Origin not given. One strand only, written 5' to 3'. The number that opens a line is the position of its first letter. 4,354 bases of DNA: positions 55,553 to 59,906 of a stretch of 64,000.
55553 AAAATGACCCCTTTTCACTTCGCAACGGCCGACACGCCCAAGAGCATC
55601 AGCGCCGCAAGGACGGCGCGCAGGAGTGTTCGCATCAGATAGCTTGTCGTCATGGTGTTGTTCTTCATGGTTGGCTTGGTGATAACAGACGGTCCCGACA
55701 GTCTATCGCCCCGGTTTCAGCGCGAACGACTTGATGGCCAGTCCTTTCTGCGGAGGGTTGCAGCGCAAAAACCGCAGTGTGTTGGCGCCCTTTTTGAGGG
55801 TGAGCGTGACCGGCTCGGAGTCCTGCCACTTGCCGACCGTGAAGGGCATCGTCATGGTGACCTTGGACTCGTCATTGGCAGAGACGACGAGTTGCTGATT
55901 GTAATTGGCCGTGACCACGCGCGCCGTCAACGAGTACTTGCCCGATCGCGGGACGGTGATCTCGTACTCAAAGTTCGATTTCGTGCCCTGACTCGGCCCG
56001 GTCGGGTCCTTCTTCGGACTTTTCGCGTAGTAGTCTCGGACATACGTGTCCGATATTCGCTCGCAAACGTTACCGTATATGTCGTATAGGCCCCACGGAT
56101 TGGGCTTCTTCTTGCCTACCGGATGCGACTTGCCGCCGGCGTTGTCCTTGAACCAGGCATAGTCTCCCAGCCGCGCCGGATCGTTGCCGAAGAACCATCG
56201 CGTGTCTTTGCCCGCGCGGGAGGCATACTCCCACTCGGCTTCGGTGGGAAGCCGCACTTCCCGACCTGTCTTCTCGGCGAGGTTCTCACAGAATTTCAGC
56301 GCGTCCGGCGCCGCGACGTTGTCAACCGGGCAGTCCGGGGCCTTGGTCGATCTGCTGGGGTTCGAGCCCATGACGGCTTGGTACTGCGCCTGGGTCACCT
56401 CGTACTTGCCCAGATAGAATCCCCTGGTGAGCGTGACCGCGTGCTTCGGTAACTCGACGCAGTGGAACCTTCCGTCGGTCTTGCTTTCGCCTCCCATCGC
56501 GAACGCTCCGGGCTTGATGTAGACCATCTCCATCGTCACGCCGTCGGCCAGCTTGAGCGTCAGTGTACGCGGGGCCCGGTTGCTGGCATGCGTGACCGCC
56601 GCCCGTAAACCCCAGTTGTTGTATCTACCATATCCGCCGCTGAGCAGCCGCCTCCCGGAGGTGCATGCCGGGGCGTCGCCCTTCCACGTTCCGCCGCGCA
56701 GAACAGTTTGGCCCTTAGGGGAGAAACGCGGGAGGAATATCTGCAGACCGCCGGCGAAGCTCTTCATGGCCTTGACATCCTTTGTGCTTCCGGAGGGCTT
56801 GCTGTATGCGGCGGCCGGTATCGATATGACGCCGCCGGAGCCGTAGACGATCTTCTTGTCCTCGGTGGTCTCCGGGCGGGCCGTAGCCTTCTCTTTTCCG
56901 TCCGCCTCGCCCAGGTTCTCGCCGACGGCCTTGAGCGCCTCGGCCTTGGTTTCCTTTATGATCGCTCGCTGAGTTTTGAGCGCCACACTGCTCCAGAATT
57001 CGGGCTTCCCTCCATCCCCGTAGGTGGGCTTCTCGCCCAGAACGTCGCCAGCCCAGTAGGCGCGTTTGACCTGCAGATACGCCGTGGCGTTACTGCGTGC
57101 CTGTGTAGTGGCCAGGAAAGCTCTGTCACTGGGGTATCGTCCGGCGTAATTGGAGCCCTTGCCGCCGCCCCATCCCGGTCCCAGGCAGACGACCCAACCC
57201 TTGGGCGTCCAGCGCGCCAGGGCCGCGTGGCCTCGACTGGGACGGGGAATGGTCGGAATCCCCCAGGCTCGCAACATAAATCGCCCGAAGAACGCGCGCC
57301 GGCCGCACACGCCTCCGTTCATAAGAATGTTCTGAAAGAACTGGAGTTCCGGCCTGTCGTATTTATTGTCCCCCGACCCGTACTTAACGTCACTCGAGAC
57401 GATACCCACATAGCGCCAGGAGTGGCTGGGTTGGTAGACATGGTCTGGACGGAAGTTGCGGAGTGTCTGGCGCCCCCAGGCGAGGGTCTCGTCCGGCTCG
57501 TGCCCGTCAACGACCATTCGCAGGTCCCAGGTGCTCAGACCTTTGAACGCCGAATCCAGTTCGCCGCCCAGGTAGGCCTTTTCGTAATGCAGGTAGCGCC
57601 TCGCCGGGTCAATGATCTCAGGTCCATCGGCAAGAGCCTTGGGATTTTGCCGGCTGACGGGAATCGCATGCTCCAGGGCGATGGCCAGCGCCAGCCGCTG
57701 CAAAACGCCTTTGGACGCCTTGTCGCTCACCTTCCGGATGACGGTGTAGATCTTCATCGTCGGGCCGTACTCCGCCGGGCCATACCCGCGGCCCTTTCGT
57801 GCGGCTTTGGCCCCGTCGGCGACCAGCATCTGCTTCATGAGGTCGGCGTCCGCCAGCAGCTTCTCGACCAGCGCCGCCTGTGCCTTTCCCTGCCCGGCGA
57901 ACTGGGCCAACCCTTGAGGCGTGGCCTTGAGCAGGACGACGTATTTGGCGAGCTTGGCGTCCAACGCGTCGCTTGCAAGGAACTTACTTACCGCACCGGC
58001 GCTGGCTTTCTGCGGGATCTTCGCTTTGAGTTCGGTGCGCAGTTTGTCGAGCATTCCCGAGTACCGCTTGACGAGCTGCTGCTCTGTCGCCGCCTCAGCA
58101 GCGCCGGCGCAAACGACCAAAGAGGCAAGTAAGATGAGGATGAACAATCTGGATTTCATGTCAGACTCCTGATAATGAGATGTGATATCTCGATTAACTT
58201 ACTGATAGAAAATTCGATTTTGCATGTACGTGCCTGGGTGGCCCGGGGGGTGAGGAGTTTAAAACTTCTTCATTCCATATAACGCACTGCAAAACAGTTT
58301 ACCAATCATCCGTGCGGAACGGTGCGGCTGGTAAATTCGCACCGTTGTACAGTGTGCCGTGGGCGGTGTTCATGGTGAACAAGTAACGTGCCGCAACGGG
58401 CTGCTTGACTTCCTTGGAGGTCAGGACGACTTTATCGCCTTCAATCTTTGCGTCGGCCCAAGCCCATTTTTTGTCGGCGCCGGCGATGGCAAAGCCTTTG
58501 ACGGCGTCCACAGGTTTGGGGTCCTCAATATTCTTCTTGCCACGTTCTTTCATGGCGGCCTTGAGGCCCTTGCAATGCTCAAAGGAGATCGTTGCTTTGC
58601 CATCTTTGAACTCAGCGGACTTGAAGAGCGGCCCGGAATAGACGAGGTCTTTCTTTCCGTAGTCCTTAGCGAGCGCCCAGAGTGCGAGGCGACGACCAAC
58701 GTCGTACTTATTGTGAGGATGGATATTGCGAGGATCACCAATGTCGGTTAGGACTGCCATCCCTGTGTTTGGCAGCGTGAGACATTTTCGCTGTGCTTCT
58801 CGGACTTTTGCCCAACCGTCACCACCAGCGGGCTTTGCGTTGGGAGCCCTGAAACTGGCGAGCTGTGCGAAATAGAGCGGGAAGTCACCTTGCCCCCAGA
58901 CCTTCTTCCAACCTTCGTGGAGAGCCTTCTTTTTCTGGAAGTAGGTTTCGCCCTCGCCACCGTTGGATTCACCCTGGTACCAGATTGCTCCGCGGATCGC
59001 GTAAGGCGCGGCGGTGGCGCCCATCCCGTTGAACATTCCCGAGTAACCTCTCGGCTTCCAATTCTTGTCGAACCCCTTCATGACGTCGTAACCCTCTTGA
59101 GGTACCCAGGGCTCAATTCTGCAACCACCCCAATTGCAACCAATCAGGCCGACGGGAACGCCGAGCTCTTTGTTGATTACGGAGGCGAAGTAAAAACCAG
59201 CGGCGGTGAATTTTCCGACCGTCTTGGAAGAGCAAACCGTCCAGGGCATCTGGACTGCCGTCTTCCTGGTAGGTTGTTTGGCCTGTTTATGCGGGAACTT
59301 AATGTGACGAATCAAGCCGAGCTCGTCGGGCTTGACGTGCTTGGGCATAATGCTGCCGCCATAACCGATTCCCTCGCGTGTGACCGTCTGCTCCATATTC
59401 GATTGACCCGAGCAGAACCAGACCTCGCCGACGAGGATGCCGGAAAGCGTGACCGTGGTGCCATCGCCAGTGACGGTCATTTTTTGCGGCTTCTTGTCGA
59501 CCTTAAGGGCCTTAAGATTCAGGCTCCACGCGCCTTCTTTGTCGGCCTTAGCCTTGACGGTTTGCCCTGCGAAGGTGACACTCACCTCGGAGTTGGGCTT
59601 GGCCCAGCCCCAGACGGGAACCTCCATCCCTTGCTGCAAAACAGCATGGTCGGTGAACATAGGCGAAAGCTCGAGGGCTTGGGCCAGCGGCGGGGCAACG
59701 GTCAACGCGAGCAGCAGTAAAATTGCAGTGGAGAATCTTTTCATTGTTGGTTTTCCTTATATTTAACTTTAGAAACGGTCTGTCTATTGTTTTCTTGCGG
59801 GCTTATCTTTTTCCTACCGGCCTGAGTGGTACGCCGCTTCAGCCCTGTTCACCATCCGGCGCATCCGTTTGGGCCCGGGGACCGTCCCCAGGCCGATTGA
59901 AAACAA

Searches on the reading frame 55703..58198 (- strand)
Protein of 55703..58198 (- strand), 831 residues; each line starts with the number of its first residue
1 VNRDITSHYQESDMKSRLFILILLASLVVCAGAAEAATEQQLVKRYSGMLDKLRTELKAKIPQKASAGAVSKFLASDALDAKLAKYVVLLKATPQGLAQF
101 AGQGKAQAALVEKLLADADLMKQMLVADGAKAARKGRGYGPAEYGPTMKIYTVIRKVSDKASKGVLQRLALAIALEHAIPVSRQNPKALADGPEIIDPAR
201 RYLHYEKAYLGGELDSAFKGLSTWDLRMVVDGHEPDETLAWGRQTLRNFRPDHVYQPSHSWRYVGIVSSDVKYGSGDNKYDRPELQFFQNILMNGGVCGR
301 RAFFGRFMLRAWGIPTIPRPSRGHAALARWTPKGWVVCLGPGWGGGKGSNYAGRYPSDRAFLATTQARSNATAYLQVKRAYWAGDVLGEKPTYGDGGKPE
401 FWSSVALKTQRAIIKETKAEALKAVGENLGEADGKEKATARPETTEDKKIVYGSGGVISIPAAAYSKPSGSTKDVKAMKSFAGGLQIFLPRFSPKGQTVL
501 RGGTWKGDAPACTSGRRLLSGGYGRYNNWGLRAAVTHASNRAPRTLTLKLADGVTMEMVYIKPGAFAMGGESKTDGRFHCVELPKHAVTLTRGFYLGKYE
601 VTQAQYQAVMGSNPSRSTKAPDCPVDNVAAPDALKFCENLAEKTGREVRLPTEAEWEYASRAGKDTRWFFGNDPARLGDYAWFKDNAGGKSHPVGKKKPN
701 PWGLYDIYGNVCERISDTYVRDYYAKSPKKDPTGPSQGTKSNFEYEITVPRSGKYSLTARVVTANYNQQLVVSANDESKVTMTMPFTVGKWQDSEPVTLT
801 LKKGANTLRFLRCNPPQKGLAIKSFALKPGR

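Call 16: search_protein_families(library=pfam, proteins=[window:55703-58198:-], max_evalue=0.001)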
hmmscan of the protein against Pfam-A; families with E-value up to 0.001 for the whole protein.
window:55703-58198:- (831 aa): 1 family
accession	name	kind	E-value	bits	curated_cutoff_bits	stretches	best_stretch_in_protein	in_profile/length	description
PF03781.23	FGE-sulfatase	-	9.4e-34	117.7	23.3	1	557-737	4-211/255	Sulfatase-modifying factor enzyme 1-like domain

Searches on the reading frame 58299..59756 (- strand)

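Call 16: search_protein_families(library=pfam, proteins=[window:58299-59756:-], max_evalue=0.001)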
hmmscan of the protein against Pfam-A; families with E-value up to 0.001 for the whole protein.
window:58299-59756:- (485 aa): 1 family
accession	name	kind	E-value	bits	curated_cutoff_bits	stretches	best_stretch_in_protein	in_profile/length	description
PF03629.24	SASA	-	2.3e-18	67.1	24.8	1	111-347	3-208/226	Carbohydrate esterase, sialic acid-specific acetylesterase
